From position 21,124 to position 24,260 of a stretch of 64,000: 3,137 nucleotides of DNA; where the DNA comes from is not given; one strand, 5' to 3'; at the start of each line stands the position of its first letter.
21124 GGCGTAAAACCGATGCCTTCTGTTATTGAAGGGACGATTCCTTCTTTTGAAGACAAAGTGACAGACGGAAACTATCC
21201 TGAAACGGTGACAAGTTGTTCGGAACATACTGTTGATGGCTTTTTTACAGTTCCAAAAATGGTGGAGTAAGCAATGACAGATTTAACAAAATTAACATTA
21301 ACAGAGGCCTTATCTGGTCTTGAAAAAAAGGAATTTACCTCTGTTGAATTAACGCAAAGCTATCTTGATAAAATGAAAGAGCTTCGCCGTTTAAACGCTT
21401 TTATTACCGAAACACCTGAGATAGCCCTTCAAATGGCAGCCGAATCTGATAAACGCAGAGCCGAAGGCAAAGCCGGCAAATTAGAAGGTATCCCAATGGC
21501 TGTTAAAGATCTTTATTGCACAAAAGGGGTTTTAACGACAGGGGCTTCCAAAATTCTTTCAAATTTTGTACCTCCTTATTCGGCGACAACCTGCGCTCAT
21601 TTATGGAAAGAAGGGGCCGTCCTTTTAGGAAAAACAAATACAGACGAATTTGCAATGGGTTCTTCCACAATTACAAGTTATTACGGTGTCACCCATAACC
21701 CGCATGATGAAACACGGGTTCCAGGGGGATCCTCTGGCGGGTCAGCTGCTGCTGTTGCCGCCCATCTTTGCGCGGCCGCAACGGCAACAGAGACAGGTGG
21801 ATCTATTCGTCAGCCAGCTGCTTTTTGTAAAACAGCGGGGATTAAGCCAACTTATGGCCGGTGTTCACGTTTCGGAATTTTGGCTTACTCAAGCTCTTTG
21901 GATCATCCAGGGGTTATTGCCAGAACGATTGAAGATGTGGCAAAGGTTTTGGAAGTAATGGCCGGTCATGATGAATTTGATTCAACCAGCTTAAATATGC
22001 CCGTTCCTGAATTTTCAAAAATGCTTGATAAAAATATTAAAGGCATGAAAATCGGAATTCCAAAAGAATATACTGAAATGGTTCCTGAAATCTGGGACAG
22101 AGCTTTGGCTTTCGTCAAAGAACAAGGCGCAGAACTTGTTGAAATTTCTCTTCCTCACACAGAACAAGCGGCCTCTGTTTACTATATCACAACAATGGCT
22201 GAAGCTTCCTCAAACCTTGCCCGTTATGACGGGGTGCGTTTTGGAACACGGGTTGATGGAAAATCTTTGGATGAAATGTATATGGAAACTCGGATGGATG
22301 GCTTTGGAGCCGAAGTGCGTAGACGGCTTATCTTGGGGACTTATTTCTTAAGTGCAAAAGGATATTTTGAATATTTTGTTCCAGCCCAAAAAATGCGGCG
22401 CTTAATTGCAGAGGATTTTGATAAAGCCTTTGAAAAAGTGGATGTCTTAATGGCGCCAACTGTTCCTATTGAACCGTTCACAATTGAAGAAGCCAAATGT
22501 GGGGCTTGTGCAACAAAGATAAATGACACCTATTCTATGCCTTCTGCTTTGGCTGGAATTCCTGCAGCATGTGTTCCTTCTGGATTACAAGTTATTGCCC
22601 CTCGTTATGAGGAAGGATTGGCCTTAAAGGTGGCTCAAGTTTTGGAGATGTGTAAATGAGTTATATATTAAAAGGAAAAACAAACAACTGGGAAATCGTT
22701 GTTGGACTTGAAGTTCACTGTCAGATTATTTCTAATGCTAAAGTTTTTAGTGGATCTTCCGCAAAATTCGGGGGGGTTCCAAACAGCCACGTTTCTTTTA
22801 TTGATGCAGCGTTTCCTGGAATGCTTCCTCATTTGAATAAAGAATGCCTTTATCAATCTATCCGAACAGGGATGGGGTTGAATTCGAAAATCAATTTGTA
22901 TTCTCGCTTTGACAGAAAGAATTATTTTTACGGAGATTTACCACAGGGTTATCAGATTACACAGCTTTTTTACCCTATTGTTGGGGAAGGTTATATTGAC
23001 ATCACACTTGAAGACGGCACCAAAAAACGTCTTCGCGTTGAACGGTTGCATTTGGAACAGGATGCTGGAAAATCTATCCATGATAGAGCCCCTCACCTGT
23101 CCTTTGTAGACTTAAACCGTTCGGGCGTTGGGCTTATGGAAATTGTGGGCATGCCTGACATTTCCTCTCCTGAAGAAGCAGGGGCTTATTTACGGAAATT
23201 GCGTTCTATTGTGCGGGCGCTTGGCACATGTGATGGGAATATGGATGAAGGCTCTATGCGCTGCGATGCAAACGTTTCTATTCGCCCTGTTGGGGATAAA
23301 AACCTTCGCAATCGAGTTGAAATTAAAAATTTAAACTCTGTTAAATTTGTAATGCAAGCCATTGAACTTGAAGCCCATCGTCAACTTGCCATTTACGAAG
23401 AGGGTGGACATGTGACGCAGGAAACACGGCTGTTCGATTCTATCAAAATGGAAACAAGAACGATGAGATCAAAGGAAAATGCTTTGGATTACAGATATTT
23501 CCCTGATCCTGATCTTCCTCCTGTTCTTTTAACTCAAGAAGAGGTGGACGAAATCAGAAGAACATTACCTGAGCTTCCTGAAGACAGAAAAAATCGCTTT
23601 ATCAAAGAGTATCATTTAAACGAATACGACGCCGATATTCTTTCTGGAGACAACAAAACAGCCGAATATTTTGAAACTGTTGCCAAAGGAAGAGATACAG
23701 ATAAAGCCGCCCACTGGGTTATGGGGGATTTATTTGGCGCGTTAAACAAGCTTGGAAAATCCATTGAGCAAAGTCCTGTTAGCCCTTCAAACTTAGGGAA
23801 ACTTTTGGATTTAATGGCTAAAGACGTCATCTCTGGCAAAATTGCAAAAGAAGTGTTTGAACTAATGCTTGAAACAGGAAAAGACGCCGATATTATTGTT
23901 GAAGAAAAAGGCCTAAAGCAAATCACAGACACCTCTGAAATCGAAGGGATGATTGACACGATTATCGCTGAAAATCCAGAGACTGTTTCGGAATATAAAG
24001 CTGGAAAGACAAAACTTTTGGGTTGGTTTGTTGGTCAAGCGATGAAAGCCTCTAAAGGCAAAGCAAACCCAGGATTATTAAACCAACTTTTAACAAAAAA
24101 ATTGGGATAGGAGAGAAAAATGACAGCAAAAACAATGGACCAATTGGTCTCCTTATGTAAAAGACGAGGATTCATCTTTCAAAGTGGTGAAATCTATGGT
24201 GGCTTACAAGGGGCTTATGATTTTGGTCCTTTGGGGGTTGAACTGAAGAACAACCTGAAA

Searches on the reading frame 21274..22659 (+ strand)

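Call 21: search_protein_families(library=pfam, max_evalue=0.00001, proteins=[window:21274-22659:+])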
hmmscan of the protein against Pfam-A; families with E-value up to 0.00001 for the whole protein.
window:21274-22659:+ (461 aa): 1 family
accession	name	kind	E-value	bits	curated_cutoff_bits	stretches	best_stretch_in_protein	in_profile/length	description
PF01425.27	Amidase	-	5.1e-127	425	27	1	25-439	1-433/445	Amidase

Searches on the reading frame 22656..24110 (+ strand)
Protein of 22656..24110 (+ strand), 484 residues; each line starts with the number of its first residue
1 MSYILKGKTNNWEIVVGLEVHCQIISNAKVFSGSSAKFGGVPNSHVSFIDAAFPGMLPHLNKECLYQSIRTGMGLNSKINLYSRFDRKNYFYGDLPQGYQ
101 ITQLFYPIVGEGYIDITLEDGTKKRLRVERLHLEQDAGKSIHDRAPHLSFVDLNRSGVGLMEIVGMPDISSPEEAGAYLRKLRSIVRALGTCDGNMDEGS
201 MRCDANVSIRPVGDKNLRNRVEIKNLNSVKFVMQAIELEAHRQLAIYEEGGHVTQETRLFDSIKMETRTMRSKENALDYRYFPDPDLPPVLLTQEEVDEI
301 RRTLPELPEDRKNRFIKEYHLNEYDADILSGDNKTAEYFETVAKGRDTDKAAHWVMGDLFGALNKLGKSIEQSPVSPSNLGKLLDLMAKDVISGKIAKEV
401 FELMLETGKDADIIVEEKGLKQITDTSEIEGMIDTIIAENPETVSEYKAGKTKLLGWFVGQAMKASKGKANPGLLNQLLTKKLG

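Call 21: search_protein_families(library=pfam, max_evalue=0.00001, proteins=[window:22656-24110:+])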
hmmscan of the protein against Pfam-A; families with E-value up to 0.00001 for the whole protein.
window:22656-24110:+ (484 aa): 2 families
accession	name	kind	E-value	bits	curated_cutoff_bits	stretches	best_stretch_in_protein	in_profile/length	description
PF02934.20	GatB_N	-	3.9e-112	374.4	23.4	1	14-297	1-276/277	GatB/GatE catalytic domain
PF02637.23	GatB_Yqey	-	9.1e-53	178.6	27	1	338-483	2-148/148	GatB domain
